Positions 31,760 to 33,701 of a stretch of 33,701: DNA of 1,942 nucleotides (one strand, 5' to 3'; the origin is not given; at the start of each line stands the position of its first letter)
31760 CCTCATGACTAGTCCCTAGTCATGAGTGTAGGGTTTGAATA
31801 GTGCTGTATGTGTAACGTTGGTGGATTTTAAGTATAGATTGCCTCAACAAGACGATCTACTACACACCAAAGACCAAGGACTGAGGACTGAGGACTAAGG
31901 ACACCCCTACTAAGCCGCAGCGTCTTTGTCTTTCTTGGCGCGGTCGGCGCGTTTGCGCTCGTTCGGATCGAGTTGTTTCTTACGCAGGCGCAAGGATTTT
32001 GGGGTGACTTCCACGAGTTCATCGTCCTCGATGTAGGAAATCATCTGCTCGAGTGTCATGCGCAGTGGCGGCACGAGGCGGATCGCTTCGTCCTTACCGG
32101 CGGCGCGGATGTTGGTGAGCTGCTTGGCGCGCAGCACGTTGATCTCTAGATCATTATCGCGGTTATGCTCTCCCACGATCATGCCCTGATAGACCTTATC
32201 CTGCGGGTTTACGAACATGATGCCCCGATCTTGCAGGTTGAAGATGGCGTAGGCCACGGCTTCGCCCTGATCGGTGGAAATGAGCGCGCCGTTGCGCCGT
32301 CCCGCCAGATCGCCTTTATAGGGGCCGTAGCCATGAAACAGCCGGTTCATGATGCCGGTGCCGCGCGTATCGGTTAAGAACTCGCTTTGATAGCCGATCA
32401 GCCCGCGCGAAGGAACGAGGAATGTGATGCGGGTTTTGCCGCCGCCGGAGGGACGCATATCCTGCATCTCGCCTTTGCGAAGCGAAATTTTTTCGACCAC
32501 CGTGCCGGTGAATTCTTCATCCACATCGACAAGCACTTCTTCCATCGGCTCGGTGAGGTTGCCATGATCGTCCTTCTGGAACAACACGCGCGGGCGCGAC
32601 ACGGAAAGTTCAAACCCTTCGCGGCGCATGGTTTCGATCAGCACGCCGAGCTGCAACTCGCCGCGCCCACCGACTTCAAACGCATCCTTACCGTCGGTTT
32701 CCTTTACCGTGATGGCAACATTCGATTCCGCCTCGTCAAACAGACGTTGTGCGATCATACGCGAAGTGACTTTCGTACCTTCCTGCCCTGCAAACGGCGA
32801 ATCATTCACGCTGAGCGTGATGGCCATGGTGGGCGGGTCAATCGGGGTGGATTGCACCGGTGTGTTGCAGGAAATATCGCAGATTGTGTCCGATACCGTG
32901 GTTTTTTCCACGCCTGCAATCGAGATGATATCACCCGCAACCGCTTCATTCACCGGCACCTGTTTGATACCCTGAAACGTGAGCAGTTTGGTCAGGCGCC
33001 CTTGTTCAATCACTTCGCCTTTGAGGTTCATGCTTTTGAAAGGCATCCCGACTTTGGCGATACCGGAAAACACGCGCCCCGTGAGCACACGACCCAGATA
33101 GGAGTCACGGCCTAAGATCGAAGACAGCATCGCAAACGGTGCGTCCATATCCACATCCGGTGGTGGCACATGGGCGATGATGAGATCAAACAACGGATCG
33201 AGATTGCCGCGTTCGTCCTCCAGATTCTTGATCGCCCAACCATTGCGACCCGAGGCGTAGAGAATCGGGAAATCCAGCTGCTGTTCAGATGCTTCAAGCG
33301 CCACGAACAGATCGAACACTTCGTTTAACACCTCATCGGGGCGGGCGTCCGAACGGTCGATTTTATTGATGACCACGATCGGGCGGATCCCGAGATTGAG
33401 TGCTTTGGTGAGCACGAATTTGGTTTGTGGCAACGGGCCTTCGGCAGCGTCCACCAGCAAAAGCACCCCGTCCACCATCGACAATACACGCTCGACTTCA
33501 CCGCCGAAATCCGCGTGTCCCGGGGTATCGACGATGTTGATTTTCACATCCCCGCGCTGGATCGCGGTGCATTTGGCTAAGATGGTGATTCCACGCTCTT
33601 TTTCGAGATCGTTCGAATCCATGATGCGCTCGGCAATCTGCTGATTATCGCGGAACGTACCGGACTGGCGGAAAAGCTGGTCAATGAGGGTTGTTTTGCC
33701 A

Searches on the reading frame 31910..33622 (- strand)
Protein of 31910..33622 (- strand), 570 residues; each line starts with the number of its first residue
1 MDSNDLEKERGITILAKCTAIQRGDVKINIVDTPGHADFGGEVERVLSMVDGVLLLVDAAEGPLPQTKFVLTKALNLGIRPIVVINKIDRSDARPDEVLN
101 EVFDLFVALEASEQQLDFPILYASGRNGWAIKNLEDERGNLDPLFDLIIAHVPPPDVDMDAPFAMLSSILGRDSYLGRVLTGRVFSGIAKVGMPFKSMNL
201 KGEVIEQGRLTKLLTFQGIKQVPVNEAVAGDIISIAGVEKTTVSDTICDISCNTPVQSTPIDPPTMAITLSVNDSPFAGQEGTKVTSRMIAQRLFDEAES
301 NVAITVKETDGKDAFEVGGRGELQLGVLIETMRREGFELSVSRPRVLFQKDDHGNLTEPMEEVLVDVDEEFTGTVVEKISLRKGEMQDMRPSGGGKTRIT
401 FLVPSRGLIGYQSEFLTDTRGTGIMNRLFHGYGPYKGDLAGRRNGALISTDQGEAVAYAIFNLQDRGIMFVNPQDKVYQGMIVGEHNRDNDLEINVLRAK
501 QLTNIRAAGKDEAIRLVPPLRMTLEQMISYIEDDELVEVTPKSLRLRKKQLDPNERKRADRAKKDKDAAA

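Call 63: find_homologous_proteins(query=window:31910-33622:-, max_evalue=1e-100)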
Query window:31910-33622:- (570 aa): 8000 proteins with E <= 1e-100 among 8000 candidates; the best 120 are listed.
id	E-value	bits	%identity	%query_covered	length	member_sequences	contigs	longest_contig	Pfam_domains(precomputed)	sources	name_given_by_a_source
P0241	0.0e+0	1137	90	99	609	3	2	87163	PF21018.3,PF01926.30,PF00679.31,PF00009.34,PF03144.32,PF22042.3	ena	-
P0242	0.0e+0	1124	88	100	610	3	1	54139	PF21018.3,PF01926.30,PF00679.31,PF00009.34,PF03144.32,PF22042.3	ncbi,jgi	jgi:GTP-binding protein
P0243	0.0e+0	1048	82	100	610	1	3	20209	PF21018.3,PF01926.30,PF00679.31,PF00009.34,PF03144.32,PF22042.3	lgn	-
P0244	0.0e+0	1036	81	100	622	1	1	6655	PF21018.3,PF00679.31,PF00009.34,PF03144.32,PF22042.3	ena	-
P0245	0.0e+0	1034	81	99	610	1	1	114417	PF21018.3,PF01926.30,PF00679.31,PF00009.34,PF03144.32,PF22042.3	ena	-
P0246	0.0e+0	1032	81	99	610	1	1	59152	PF21018.3,PF01926.30,PF00679.31,PF00009.34,PF03144.32,PF22042.3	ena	-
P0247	0.0e+0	1027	81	99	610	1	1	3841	PF21018.3,PF01926.30,PF00679.31,PF00009.34,PF03144.32,PF22042.3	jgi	-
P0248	0.0e+0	1027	80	99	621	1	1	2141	PF21018.3,PF00679.31,PF00009.34,PF03144.32,PF22042.3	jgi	jgi:GTP-binding protein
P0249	0.0e+0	1026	81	99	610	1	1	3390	PF21018.3,PF01926.30,PF00679.31,PF00009.34,PF03144.32,PF22042.3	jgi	-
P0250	0.0e+0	1023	81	99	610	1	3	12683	PF21018.3,PF01926.30,PF00679.31,PF00009.34,PF03144.32,PF22042.3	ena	-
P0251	0.0e+0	1022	81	99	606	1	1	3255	PF21018.3,PF00679.31,PF00009.34,PF03144.32,PF22042.3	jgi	jgi:GTP-binding protein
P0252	0.0e+0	1019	80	99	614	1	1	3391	PF21018.3,PF00679.31,PF00009.34,PF03144.32,PF22042.3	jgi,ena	-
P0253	0.0e+0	1017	79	99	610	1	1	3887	PF21018.3,PF01926.30,PF00679.31,PF00009.34,PF03144.32,PF22042.3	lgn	-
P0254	0.0e+0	1017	80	99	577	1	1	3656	PF21018.3,PF00679.31,PF00009.34,PF03144.32,PF22042.3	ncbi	ncbi:MAG: translational GTPase TypA, partial [Pseudomonadota bacterium]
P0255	0.0e+0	1015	80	99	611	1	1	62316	PF21018.3,PF00679.31,PF00009.34,PF03144.32,PF22042.3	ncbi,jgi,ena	jgi:GTP-binding protein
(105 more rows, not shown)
